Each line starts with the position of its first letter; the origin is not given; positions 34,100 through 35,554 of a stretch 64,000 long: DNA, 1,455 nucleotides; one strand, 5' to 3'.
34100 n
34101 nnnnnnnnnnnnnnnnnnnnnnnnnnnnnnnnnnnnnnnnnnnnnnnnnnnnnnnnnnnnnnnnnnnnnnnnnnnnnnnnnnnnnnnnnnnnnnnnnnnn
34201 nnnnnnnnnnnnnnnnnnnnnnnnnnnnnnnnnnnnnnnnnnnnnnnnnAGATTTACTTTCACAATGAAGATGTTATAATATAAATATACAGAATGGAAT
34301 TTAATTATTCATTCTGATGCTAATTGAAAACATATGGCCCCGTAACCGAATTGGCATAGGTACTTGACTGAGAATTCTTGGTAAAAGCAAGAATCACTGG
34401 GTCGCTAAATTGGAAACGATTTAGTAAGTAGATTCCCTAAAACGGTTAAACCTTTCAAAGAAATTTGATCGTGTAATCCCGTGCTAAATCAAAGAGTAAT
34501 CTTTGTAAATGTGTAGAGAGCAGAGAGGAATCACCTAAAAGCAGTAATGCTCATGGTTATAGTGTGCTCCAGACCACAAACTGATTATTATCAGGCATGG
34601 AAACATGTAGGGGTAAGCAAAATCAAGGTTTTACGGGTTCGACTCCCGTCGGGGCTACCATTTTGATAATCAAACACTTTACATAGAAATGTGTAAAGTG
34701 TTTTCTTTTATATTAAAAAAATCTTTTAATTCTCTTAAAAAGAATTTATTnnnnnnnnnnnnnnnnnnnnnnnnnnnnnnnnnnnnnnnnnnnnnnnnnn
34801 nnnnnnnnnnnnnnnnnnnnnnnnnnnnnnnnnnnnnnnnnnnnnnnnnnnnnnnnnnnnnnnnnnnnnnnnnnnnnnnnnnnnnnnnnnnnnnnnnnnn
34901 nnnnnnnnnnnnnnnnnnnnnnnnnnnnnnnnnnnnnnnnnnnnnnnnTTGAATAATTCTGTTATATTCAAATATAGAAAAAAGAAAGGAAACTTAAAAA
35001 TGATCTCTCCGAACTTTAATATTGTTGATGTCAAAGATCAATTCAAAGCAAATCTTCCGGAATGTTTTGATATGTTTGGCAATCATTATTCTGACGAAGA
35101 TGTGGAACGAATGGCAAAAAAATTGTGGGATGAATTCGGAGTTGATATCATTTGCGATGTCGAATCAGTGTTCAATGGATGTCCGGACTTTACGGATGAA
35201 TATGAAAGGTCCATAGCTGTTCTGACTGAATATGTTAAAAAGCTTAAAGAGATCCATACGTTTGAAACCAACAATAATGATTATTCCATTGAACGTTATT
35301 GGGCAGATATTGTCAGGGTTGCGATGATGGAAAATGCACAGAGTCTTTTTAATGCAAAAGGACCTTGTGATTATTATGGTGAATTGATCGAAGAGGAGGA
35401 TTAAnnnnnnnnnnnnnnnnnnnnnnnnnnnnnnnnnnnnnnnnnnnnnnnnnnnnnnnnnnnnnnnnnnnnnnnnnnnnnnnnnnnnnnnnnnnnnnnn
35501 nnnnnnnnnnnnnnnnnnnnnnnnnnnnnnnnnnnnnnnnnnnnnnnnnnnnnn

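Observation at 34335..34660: Phage tRNA gene interrupted by a 249-nt group-I-like intron in the anticodon loop, with atypical isotype features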

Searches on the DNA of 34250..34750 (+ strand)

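Call 4: search_rna_families(source=window, start=34250, end=34750, threshold=evalue, max_evalue=10, show_alignments=5)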
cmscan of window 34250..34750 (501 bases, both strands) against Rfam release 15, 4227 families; matches with E-value up to 10: 8.
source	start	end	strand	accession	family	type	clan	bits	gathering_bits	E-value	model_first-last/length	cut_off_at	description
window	34612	34750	+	RF04088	MIR812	Gene; miRNA;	-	22.9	80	2.4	1-157/205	3'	MIR812 microRNA precursor family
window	34648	34716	+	RF02362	Yfr10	Gene; sRNA;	-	20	43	1.9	1-78/78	no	Cyanobacterial functional RNA 10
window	34258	34338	+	RF04330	snoMe28S-C3422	Gene; snRNA; snoRNA; CD-box;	-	19.3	80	9.5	1-79/79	no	Drosophila C/D box small nucleolar RNA snoMe28S-C3422 family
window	34260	34296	+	RF01300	snoU49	Gene; snRNA; snoRNA; CD-box;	CL00062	18.3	35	0.53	1-65/65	no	Small nucleolar RNA U49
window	34260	34317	+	RF00145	snoZ105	Gene; snRNA; snoRNA; CD-box;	-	16.4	45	5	1-72/72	no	Small nucleolar RNA Z105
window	34633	34649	+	RF00023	tmRNA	Gene;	CL00001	14.4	47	0.00084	347-363/374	no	transfer-messenger RNA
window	34626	34750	+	RF03532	SQ2397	Cis-reg;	-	14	100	6.3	1-212/243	3'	Cis-regulator of HTH transcription factor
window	34713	34750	-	RF02617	SSRC10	Gene; sRNA;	-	13.2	56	7.6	70-113/113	5'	Streptococcus sRNA 10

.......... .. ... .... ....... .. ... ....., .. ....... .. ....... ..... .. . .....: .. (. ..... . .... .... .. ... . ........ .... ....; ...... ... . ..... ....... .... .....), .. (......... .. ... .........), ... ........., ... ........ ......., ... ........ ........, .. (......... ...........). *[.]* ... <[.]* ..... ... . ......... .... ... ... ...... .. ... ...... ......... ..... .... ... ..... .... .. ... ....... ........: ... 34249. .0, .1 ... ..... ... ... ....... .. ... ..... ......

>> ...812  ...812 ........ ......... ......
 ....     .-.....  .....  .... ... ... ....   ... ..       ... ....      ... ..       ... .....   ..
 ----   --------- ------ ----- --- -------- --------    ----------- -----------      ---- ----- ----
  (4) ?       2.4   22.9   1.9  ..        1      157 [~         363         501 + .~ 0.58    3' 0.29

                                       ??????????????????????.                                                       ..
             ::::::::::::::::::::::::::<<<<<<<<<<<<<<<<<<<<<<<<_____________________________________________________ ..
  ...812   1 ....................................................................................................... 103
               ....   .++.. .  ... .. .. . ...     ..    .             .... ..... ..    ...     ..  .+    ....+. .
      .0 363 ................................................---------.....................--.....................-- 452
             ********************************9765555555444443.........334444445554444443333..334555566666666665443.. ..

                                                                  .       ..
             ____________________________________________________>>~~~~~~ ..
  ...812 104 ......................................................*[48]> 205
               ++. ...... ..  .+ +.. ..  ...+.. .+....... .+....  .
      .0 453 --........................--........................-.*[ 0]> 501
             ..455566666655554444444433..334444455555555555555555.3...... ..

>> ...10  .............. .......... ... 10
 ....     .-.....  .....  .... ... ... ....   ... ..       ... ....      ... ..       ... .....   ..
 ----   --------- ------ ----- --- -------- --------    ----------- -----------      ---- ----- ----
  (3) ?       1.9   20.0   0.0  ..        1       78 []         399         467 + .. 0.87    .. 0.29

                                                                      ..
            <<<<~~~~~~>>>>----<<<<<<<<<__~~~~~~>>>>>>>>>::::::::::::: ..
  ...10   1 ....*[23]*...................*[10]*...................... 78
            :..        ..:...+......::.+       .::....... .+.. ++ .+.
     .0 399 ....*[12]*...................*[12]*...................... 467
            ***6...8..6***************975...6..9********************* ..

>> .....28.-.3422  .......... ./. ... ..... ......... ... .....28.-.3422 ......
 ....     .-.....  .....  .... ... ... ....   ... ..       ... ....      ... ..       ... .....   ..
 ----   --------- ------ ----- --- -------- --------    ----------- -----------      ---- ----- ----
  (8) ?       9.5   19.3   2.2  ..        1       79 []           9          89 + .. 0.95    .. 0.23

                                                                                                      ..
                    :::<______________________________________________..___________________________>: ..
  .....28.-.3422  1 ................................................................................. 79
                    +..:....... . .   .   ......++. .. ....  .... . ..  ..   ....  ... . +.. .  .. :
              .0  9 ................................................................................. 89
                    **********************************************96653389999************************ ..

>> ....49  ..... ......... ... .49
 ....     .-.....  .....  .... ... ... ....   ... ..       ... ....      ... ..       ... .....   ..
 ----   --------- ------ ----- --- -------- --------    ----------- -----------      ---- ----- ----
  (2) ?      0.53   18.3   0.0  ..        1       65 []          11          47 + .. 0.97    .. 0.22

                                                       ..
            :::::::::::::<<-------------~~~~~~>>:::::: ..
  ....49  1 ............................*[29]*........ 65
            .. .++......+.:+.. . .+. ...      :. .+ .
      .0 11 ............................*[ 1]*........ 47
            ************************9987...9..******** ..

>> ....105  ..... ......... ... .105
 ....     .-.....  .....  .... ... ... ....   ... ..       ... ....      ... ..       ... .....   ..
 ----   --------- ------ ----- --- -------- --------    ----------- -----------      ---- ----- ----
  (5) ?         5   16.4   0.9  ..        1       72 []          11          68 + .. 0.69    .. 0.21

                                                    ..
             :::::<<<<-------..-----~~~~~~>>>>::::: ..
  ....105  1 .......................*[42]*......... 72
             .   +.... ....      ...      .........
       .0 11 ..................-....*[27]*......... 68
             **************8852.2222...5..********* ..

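Call 7: search_dna_similar(query=window:34336-34660:+, collection=phages, mode=distant, max_rows=40)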
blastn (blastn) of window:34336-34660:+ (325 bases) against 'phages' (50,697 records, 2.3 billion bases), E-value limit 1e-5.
No match.

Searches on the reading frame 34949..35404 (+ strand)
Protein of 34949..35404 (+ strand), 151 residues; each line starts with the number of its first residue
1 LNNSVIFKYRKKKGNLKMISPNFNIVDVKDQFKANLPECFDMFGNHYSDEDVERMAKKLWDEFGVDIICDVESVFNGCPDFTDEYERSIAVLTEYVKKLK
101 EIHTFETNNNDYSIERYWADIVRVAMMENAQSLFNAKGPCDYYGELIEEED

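Call 12: search_protein_families(library=pfam, proteins=[window:34949-35404:+], max_evalue=0.01)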
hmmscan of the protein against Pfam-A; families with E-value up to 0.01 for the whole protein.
window:34949-35404:+ (151 aa): 0 families

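Call 70: search_protein_families(library=phrogs, proteins=[window:34949-35404:+], max_evalue=0.01)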
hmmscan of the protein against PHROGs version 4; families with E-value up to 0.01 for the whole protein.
window:34949-35404:+ (151 aa): 0 families
